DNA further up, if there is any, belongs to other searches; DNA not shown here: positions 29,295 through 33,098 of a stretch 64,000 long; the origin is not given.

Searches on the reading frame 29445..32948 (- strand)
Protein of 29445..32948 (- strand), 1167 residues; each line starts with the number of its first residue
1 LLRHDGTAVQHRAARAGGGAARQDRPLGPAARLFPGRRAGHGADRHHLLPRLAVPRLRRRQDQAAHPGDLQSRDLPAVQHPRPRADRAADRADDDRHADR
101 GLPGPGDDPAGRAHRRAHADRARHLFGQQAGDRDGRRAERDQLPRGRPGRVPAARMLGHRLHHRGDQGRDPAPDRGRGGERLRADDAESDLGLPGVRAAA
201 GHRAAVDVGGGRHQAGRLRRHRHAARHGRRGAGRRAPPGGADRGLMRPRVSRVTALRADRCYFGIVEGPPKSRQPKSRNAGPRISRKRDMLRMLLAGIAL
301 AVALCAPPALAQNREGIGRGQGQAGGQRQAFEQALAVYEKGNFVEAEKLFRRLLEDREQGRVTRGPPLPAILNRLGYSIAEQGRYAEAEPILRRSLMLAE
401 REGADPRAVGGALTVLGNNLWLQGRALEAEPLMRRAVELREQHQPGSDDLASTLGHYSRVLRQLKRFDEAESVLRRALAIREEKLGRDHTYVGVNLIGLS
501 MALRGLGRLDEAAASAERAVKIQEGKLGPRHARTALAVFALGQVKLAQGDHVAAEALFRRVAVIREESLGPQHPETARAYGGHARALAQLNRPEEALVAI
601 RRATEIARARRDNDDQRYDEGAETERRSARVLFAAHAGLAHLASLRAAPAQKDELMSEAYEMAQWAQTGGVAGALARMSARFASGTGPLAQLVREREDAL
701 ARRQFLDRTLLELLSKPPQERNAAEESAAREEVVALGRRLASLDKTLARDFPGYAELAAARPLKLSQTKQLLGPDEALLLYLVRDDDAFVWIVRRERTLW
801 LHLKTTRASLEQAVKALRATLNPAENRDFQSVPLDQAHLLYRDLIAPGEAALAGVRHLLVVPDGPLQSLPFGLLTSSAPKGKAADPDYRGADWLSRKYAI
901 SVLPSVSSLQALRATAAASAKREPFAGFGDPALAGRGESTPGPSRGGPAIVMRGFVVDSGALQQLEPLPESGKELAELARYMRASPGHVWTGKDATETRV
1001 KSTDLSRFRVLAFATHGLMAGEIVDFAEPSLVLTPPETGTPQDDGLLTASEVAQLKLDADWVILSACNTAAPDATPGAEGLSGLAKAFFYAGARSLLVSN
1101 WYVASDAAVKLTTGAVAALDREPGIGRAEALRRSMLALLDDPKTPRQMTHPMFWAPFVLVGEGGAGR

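Call 74: search_protein_families(library=pfam, proteins=[window:29445-32948:-])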
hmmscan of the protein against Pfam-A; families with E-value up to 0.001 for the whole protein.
window:29445-32948:- (1167 aa): 13 families
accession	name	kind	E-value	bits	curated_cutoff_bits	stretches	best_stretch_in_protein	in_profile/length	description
PF12770.12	CHAT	-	9.5e-54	183.2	24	1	837-1162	4-289/289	CHAT domain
PF13424.12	TPR_12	-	5.2e-39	132.7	30.1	3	540-609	8-77/77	Tetratricopeptide repeat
PF13374.12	TPR_10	-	1.3e-28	98.6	27.5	2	451-489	2-40/42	Tetratricopeptide repeat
PF24885.1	TPR_NPHP3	-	1.9e-18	67.2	100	2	503-617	109-223/239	Nephrocystin-3 TPR domain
PF07719.23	TPR_2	-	2.3e-17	62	27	0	497-524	5-32/34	Tetratricopeptide repeat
PF13181.12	TPR_8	-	1.4e-16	59.6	25.7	0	453-482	3-32/34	Tetratricopeptide repeat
PF17874.7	TPR_MalT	-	8.7e-10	38.8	45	1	412-564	42-190/336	MalT-like TPR region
PF00515.34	TPR_1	-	2.1e-09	37.2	27.8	0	578-607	2-31/34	Tetratricopeptide repeat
PF13432.12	TPR_16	-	3.3e-09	37.4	32.7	2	332-396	2-58/65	Tetratricopeptide repeat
PF14559.12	TPR_19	-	9e-09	36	25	0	546-608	2-56/68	Tetratricopeptide repeat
PF13428.12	TPR_14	-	4.1e-07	30.5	23.5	0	457-480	7-30/44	Tetratricopeptide repeat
PF07721.20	TPR_4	-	4.4e-07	30.3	27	0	537-560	3-26/26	Tetratricopeptide repeat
PF13176.12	TPR_7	-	1.1e-05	25.6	27.9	0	459-487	7-35/36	Tetratricopeptide repeat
